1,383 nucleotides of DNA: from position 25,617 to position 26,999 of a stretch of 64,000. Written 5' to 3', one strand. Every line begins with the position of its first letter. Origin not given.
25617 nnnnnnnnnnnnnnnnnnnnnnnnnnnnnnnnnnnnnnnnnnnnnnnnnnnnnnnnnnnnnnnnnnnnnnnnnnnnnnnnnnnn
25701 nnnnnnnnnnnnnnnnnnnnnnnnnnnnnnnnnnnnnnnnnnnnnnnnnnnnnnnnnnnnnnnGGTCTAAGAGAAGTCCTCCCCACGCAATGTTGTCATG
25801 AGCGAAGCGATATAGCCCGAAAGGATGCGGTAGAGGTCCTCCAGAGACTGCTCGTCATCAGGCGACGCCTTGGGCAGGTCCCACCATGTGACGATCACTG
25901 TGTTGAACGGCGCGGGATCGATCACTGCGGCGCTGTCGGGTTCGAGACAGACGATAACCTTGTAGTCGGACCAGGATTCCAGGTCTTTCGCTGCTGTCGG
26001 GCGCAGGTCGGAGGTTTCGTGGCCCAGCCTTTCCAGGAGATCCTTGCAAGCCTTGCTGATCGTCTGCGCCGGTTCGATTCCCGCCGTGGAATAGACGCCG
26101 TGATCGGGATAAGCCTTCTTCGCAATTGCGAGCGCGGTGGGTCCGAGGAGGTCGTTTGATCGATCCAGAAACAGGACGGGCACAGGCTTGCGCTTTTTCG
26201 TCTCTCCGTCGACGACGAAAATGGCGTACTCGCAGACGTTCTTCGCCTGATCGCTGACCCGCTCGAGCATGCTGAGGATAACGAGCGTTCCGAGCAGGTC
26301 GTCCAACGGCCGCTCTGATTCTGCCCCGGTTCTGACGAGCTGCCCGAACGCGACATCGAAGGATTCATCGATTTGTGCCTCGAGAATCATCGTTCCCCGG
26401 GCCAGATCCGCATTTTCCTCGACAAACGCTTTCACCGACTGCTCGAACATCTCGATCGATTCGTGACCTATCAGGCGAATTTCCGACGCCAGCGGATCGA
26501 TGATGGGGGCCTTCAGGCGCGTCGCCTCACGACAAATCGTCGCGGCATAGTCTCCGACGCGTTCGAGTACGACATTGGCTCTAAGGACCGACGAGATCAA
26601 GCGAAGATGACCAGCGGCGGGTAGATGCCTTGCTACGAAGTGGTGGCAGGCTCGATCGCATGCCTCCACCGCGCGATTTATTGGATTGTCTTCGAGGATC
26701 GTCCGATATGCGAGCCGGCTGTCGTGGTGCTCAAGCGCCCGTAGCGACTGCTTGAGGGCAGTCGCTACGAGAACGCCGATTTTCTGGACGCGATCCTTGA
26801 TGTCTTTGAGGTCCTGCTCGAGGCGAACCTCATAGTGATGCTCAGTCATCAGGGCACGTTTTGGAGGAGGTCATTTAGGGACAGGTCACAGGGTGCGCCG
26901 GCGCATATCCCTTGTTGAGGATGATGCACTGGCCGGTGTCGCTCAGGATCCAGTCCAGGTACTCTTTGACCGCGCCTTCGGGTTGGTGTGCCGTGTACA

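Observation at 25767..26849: PhoU fused to a catalytically dead LMW-phosphatase/ArsC-like domain inside the pst operon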

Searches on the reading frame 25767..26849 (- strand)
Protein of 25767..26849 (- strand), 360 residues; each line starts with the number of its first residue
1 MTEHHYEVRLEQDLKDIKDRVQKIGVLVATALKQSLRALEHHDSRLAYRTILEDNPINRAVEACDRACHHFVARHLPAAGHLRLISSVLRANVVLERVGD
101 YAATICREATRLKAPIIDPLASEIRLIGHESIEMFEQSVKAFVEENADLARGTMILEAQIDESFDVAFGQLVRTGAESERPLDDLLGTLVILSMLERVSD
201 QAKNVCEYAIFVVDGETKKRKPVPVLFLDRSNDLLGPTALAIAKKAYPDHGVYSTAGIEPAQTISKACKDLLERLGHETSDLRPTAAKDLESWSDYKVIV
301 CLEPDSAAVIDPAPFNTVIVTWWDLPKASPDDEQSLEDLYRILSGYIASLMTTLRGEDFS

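Call 3: search_protein_families(library=pfam, proteins=[window:25767-26849:-], max_evalue=0.1)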
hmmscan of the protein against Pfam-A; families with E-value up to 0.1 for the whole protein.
window:25767-26849:- (360 aa): 1 family
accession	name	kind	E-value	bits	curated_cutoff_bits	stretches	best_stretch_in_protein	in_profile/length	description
PF01895.24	PhoU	-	4.9e-26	91.4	23.5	2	22-108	2-88/89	PhoU domain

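Call 4: search_protein_families(library=ncbifam, proteins=[window:25767-26849:-], max_evalue=0.1)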
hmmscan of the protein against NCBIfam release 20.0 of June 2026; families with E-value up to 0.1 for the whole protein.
window:25767-26849:- (360 aa): 2 families
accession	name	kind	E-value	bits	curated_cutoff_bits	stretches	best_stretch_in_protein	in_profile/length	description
TIGR02135.1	phoU_full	equivalog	1.6e-38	132.4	130.25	1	9-216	2-210/212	phosphate signaling complex protein PhoU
NF008332.0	PRK11115.1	equivalog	2.3e-33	115.7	342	1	4-217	8-221/239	phosphate signaling complex protein PhoU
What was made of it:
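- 26199..26849 (-): PhoU module (aa 1-217): two PhoU repeats forming a helical bundle. E/D-xxx-D motifs at aa 96-100 and 196-200. PF01895 x2 and TIGR02135 132.4 bits (calls 3, 4).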

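Call 9: find_homologous_proteins(query=window:25767-26849:-, max_evalue=0.001)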
Query window:25767-26849:- (360 aa): 713 proteins with E <= 0.001 among 8000 candidates; the best 120 are listed.
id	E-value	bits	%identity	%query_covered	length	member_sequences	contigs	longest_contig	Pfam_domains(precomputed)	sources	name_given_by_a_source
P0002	1.7e-219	746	93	100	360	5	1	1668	PF01895.25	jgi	-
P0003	9.9e-188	642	79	100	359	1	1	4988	PF01895.25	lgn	-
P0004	5.0e-179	613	75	100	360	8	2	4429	PF01895.25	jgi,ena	-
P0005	3.3e-178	610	76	100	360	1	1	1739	PF01895.25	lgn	-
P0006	3.5e-178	610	74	100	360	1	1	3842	PF01895.25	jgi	jgi:phosphate transport system protein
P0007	4.3e-176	603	73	100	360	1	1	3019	PF01895.25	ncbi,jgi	-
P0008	3.6e-175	600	72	100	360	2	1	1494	PF01895.25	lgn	-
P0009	4.7e-175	600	76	100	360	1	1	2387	PF01895.25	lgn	-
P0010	3.1e-168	578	72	100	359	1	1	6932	PF01895.25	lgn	-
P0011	5.3e-113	396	55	99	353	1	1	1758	PF01895.25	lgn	-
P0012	4.4e-107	377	53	100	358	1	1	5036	PF01895.25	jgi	jgi:phosphate transport system protein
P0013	3.2e-105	370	53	99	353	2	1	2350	PF01895.25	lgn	-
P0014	2.4e-101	358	51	99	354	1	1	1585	PF01895.25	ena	-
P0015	4.4e-94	334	48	99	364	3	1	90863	PF01895.25,PF01451.28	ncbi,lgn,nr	ncbi:MAG TPA: phosphate signaling complex protein PhoU [Vicinamibacteria bacterium]|nr:phosphate sig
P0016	1.3e-93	332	46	100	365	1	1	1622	PF01895.25,PF01451.28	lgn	-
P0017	2.1e-93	332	47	100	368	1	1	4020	PF01895.25,PF01451.28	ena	-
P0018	2.1e-93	332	46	100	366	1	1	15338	PF01895.25,PF01451.28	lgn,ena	-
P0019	1.6e-92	329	51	91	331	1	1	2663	PF01895.25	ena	-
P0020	3.1e-91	324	46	99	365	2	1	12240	PF01895.25,PF01451.28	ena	-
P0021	1.3e-90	322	45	99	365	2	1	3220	PF01895.25,PF01451.28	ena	-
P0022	1.6e-90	322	46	99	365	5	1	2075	PF01895.25,PF01451.28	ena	-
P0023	2.1e-90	322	45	99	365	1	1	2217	PF01895.25,PF01451.28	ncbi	-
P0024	3.9e-89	318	47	99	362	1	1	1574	PF01895.25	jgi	-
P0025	5.6e-89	317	46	98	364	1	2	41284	PF01895.25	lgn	-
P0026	2.6e-88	315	46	99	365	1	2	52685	PF01895.25,PF01451.28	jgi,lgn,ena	-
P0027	1.4e-87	312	46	99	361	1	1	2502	PF01895.25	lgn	-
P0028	1.1e-86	310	45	100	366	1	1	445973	PF01895.25,PF01451.28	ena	-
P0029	1.4e-86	309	42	100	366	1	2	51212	PF01895.25,PF01451.28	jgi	jgi:phosphate transport system protein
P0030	1.7e-86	309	44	99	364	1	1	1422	PF01895.25,PF01451.28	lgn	-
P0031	1.8e-86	309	45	99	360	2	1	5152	PF01895.25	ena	-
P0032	2.3e-86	308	44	99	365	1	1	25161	PF01895.25,PF01451.28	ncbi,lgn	-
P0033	2.6e-86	308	44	99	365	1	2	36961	PF01895.25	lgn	-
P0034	6.6e-86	307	44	99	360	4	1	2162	PF01895.25,PF01451.28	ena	-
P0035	4.1e-85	304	45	98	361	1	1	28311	PF01895.25,PF01451.28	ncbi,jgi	ncbi:MAG: phosphate signaling complex protein PhoU [Planctomycetota bacterium]|jgi:phosphate transpo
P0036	4.3e-85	304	46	98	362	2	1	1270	PF01895.25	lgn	-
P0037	6.8e-85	304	47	99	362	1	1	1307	PF01895.25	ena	-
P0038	9.9e-85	303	45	99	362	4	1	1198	PF01895.25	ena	-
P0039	2.0e-84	302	45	98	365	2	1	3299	PF01895.25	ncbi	-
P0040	2.8e-84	302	46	98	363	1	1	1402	PF01895.25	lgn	-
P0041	5.2e-84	301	43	99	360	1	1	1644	PF01895.25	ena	-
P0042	6.5e-84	300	45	99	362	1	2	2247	PF01895.25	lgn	-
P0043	8.2e-84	300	43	98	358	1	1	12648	PF01895.25,PF01451.28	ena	-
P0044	9.4e-84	300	43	98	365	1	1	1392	PF01895.25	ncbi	-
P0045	1.1e-83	300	44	100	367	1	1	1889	PF01895.25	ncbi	-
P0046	1.5e-83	299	45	100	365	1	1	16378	PF01895.25,PF01451.28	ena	-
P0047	1.6e-83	299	44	99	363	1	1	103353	PF01895.25,PF01451.28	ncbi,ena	-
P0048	1.7e-83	299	43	98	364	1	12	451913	PF01895.25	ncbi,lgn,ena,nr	ncbi:MAG: phosphate signaling complex protein PhoU [Bacteroidetes bacterium]|nr:phosphate signaling 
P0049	2.5e-83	298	44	99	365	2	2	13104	PF01895.25,PF01451.28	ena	-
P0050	3.6e-83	298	44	98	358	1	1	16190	PF01895.25,PF01451.28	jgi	-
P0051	3.7e-83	298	43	98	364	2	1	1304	PF01895.25,PF01451.28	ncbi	-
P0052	4.1e-83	298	45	98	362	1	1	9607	PF01895.25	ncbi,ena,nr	ncbi:MAG: phosphate signaling complex protein PhoU [Thermoanaerobaculia bacterium]|nr:phosphate sign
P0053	4.2e-83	298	45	98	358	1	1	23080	PF01895.25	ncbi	-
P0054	4.6e-83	298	45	99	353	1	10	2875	PF01895.25,PF01451.28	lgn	-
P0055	4.8e-83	298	45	98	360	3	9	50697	PF01895.25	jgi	jgi:phosphate transport system protein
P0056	5.3e-83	297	42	95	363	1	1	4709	PF01895.25,PF01451.28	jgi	-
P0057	8.5e-83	297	44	99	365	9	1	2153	PF01895.25,PF01451.28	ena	-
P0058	1.3e-82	296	42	98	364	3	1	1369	PF01895.25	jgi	-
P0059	1.3e-82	296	45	99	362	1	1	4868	PF01895.25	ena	-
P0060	1.8e-82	296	46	98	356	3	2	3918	PF01895.25,PF01451.28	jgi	jgi:phosphate transport system protein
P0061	1.9e-82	296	45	98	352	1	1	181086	PF01895.25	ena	-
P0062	2.1e-82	295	45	98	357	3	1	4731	PF01895.25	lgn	-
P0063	2.1e-82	295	43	98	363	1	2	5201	PF01895.25,PF01451.28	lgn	-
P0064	2.4e-82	295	46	99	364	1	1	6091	PF01895.25,PF01451.28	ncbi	-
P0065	2.6e-82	295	44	99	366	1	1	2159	PF01895.25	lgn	-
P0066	2.7e-82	295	45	98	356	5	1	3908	PF01895.25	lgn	-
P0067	2.8e-82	295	42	98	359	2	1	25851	PF01895.25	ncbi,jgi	-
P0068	2.8e-82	295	45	98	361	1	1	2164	PF01895.25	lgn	-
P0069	3.0e-82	295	43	98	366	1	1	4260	PF01895.25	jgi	jgi:phosphate transport system protein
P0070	3.3e-82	295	46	94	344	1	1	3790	PF01895.25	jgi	-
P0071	3.4e-82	295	43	98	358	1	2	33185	PF01895.25,PF01451.28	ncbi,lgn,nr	ncbi:MAG: phosphate signaling complex protein PhoU [Planctomycetota bacterium]|nr:phosphate signalin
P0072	4.0e-82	295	45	99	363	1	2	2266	PF01895.25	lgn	-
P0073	5.8e-82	294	43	98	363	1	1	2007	PF01895.25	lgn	-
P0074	6.6e-82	294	43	99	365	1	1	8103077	PF01895.25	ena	-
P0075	6.7e-82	294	42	98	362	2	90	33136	PF01895.25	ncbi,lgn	-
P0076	8.4e-82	293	43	98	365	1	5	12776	PF01895.25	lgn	-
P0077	9.6e-82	293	43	98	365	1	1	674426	PF01895.25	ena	-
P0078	9.9e-82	293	44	99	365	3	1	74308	PF01895.25,PF01451.28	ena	-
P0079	1.4e-81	293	43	98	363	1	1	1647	PF01895.25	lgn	-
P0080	1.8e-81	292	42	98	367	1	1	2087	PF01895.25,PF01451.28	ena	-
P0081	1.9e-81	292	43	99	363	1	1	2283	PF01895.25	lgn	-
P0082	2.2e-81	292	42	98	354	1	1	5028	PF01895.25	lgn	-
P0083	2.6e-81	292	44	98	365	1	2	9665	PF01895.25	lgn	-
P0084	3.0e-81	292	46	99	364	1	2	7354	PF01895.25,PF01451.28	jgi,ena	-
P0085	3.5e-81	291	42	98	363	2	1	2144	PF01895.25,PF01451.28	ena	-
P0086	4.3e-81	291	44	98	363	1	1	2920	PF01895.25,PF01451.28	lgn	-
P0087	4.7e-81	291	44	99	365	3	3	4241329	PF01895.25,PF01451.28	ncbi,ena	-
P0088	5.4e-81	291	42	99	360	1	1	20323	PF01895.25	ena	-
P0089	6.4e-81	291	43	99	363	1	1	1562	PF01895.25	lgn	-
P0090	9.0e-81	290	43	98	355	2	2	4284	PF01895.25,PF01451.28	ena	-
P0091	9.3e-81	290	44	98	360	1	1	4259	PF01895.25,PF01451.28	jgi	jgi:phosphate transport system protein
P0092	1.0e-80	290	43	98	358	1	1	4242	PF01895.25,PF01451.28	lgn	-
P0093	1.0e-80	290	42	98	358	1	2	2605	PF01895.25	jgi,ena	-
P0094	1.0e-80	290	44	98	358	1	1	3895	PF01895.25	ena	-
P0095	1.0e-80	290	45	99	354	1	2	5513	PF01895.25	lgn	-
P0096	1.2e-80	290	42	99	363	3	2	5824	PF01895.25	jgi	jgi:phosphate transport system protein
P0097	1.3e-80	290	45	98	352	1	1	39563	PF01895.25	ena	-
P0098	1.4e-80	289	43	99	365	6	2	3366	PF01895.25,PF01451.28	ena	-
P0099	1.4e-80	289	43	98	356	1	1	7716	PF01895.25,PF01451.28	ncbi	-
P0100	1.5e-80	289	42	98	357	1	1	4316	PF01895.25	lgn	-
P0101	1.8e-80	289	42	98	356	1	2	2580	PF01895.25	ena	-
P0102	2.1e-80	289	42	99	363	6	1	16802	PF01895.25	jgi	jgi:phosphate transport system protein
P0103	2.2e-80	289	42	98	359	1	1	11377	PF01895.25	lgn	-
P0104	3.0e-80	288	44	99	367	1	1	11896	PF01895.25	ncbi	-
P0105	3.0e-80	288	42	98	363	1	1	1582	PF01895.25,PF01451.28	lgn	-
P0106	3.4e-80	288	44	98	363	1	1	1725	PF01895.25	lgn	-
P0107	3.9e-80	288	42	98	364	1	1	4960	PF01895.25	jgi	-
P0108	4.1e-80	288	56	73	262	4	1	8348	PF01895.25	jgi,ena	-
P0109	4.2e-80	288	44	99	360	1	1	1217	PF01895.25,PF01451.28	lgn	-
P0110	4.6e-80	288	45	98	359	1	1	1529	PF01895.25,PF01451.28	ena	-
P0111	4.8e-80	288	45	98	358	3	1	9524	PF01895.25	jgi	-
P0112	4.9e-80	288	44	98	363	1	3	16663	PF01895.25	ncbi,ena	-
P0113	9.4e-80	287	43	98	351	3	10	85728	PF01895.25,PF01451.28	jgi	jgi:phosphate transport system protein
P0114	9.9e-80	287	43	99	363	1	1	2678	PF01895.25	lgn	-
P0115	1.1e-79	287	43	98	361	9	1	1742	PF01895.25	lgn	-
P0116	1.1e-79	286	41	98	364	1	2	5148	PF01895.25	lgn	-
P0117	1.2e-79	286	43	98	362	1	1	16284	PF01895.25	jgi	jgi:phosphate transport system protein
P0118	1.2e-79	286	44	99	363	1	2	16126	PF01895.25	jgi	jgi:phosphate transport system protein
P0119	1.2e-79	286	44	99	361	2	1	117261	PF01895.25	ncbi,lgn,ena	-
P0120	1.4e-79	286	42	98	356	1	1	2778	PF01895.25,PF01451.28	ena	-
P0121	1.4e-79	286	42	99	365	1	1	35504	PF01895.25,PF01451.28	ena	-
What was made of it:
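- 25767..26849 (-): Whole ORF: PhoU fused to pseudo-ArsC, 360 aa plus stop. The top 120 full-length homologues are 331-368 aa, apart from one 262-aa truncated entry, and show the same architecture (call 9).
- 713 hits, with the top 120 all showing the same architecture (call 9).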

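Call 21: find_related_loci(query=A1, collection=genome_contigs, flank=7000)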
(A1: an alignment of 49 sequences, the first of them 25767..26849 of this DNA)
Query A1 (360 aa) in genome_contigs; peptide patterns used: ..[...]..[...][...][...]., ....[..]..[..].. (x = any residue, [..] = any of these).
600 stretches matched a pattern (row limit reached: there are more); 529 encode a relative of the query (tblastn E <= 1e-3); the best 80 are kept; 80 distinct loci.
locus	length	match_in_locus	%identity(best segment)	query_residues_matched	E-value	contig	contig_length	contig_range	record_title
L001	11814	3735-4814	74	1-360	0e+0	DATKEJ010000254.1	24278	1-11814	MAG TPA_asm: Rhodothermales bacterium isolate SMAG_U14496 k141_1187880, whole genome shotgun sequence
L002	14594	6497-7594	45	1-360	5e-101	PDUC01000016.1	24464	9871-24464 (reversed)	MAG: Acidobacteria bacterium isolate DOLJORAL78_46_51 DolJOral78_scaffold_1829, whole genome shotgun sequence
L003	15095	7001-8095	47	2-360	3e-98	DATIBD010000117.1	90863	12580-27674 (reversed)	MAG TPA_asm: Vicinamibacteria bacterium isolate SMAG_U16281 k141_1800477, whole genome shotgun sequence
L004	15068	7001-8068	47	6-358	9e-95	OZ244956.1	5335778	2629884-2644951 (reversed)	MAG: Rhodothermales bacterium isolate 15077258-f85a-4161-b90e-b328002e090c genome assembly, chromosome: 1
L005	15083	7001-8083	44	6-360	7e-93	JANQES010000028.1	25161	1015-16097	MAG: Rhodothermales bacterium isolate PL23a_bin.4 k99_237150, whole genome shotgun sequence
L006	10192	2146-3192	45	5-356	6e-91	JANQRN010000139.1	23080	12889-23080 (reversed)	MAG: Rhodothermales bacterium isolate IP29b_bin.67 k99_2092467, whole genome shotgun sequence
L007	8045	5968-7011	44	5-356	2e-90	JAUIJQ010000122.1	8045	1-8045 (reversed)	MAG: Rhodothermia bacterium isolate Co_bin.317 NODE_50657_length_8045_cov_0.767997, whole genome shotgun sequence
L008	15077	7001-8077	44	5-358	4e-90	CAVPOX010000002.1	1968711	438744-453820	MAG: uncultured Acidobacteriota bacterium isolate MFD09779.bin.2.66 genome assembly, contig: contig_26450, whole genome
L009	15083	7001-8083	44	5-360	4e-89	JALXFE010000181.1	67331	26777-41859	MAG: Thermoanaerobaculia bacterium isolate V2_maxbin2_scaf2bin.072 V2_NODE_19_length_67331_cov_7.079207, whole genome sh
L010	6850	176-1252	43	5-358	4e-89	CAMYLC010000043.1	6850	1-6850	MAG: Thermoanaerobaculia bacterium isolate FCS_M_Acidobacteriota_05 genome assembly, contig: scaffold_17603, whole genom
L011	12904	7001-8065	42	5-358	5e-89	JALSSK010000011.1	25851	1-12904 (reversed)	MAG: Rhodothermales bacterium isolate 356-308_metabat2_scaf2bin.048 356-308_scaffold_1043_c1, whole genome shotgun seque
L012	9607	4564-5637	45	5-357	1e-88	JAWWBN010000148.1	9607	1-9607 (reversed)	MAG: Thermoanaerobaculia bacterium isolate HN16.bin.12 k141_1396878_length_9607_cov_19.2834, whole genome shotgun sequen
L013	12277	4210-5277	45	5-358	2e-88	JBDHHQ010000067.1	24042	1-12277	MAG: Gemmatimonadota bacterium isolate M8-62_Bin_229 M8-62_Bin_229_scaffold_6739, whole genome shotgun sequence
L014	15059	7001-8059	42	5-356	2e-88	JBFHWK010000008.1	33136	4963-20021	MAG: Rhodothermales bacterium isolate Mix_sand09.2021.07.Z.24 k141_563387_length_33136_cov_39.5549, whole genome shotgun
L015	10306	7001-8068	45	5-358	5e-88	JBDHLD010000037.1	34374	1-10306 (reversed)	MAG: Gemmatimonadota bacterium isolate BHB10-38_Bin_83 BHB10-38_Bin_83_scaffold_3863, whole genome shotgun sequence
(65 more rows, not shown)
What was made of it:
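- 80 of 80 genome loci, from Rhodothermales, Acidobacteriota, Gemmatimonadota, Planctomycetota, Gammaproteobacteria, Myxococcota and SAR324 (call 21).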

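Call 31: predict_structure(alignment_id=A1)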
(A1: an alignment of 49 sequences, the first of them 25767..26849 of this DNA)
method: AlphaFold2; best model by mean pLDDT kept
length: 360 residues; sequences in the alignment: 49
mean_pLDDT: 94.1   pTM: 0.82
mean pLDDT of the five models: 94.1, 93.4, 93.2, 93.2, 92.9
residues with pLDDT >= 90: 313; 70-90: 41; 50-70: 5; < 50: 1
segments of 3 or more residues with pLDDT < 50: none
pLDDT, mean of each block of 10 residues (from residue 1): 81 97 98 98 97 96 98 91 96 98 98 93 97 98 98 94 93 87 95 97 97 88 95 97 94 97 95 95 94 94 92 90 89 94 96 81
secondary structure, 60 per line:
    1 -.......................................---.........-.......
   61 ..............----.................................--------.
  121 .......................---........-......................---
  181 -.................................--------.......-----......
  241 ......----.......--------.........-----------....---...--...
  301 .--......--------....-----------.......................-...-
elements in order: H2-40 H44-52 H54-74 H79-111 H120-143 H147-154 H156-177 H182-214 E223-229 H235-246 E251-257 H266-274 E298-301 H304-309 E318-321 H333-355
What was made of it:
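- On PhoU (TIGR02135 / PF01895): AF2 shows helices across aa 2-214 (call 31).
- The pTM suggests a defined relative orientation of the two domains (call 31). A pTM of 0.82 suggests fixed packing of the domain against PhoU (call 31).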

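Call 32: find_encoding_contigs(protein=window:25767-26849:-, flank=10000, max_places=3)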
Protein window:25767-26849:- (360 aa): 1 contig read that carries it; 1 place shown.
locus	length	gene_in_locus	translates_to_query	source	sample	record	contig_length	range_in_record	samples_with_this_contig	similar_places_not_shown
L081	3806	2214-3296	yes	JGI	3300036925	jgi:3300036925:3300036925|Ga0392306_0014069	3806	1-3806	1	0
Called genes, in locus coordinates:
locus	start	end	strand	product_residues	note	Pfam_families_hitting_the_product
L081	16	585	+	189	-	-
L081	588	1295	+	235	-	PF01895:PhoU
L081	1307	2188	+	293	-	PF12849:PBP_like_2, PF01547:SBP_bac_1 (weak), PF13531:SBP_bac_11 (faint), PF12727:PBP_like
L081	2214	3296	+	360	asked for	PF01895:PhoU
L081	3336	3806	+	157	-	?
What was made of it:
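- An identical protein occurs on an independent JGI contig (call 32).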

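Call 46: fold_search(model_id=the predicted structure, library=pdb)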
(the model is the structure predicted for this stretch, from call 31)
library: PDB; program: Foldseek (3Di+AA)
matches with E <= 10: 533; with E <= 0.001: 38
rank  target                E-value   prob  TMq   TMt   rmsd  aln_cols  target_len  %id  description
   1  4q25_A                1.0e-09  1.00  0.56  0.94   1.5       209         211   31  Crystal structure of PhoU from Pseudomonas aeruginosa (released 2015-02-18)
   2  1t8b_A                3.3e-09  1.00  0.55  0.95   1.4       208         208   28  Crystal structure of refolded PHOU-like protein (gi 2983430) from Aquifex aeolicus (released 2004-12-07)
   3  1t72_B                4.5e-09  1.00  0.55  0.92   1.6       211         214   28  Crystal structure of phosphate transport system protein phoU from Aquifex aeolicus (released 2004-12-07)
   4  2i0m                  1.1e-08  1.00  0.55  0.94   1.8       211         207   24  Crystal structure of the phosphate transport system regulatory protein PhoU from Streptococcus pneumoniae (released 2006-09-19)
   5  4q25_B                1.3e-08  1.00  0.55  0.93   1.6       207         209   31  Crystal structure of PhoU from Pseudomonas aeruginosa (released 2015-02-18)
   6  1t72_G                1.4e-08  1.00  0.56  0.94   1.4       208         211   27  Crystal structure of phosphate transport system protein phoU from Aquifex aeolicus (released 2004-12-07)
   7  1t72_A                3.4e-08  1.00  0.55  0.92   1.7       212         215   28  Crystal structure of phosphate transport system protein phoU from Aquifex aeolicus (released 2004-12-07)
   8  1t72_E                5.5e-08  1.00  0.55  0.92   1.6       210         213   28  Crystal structure of phosphate transport system protein phoU from Aquifex aeolicus (released 2004-12-07)
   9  1xwm                  5.5e-08  1.00  0.52  0.87   2.4       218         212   22  The crystal structure of PhoU (phosphate uptake regulator), Structural genomics (released 2004-12-14)
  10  1sum                  4.3e-07  1.00  0.56  0.88   1.6       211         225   19  Crystal structure of a hypothetical protein at 2.0 A resolution (released 2004-08-24)
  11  8p5n_A                2.7e-05  1.00  0.29  0.70   5.2       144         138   19  Arsenate reductase (ArsC2) from Deinococcus indicus, co-crystallized with arsenate (released 2023-08-30)
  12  8p6m_B                3.2e-05  1.00  0.30  0.73   3.5       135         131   18  Arsenate reductase (ArsC2) from Deinococcus indicus (released 2023-08-30)
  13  3rh0_B                4.7e-05  1.00  0.31  0.80   2.5       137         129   19  Corynebacterium glutamicum mycothiol/mycoredoxin1-dependent arsenate reductase Cg_ArsC2 (released 2011-11-30)
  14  1jf8                  6.2e-05  1.00  0.33  0.87   1.9       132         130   14  X-ray structure of reduced C10S, C15A arsenate reductase from pI258 (released 2001-10-03)
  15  8p5n_B                7.3e-05  1.00  0.31  0.74   3.6       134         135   19  Arsenate reductase (ArsC2) from Deinococcus indicus, co-crystallized with arsenate (released 2023-08-30)
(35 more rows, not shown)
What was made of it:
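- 26199..26849 (-): Foldseek matches P. aeruginosa PhoU 4Q25 with TM 0.94 and rmsd 1.5 A (call 46).
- On PhoU (TIGR02135 / PF01895): Foldseek 4Q25 TM 0.94 (call 46).
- Closest known: PhoU. Same: Structural match with TM 0.94 (calls 3, 4, 46).
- Foldseek match of the N-terminal domain to PhoU 4Q25 (call 46).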
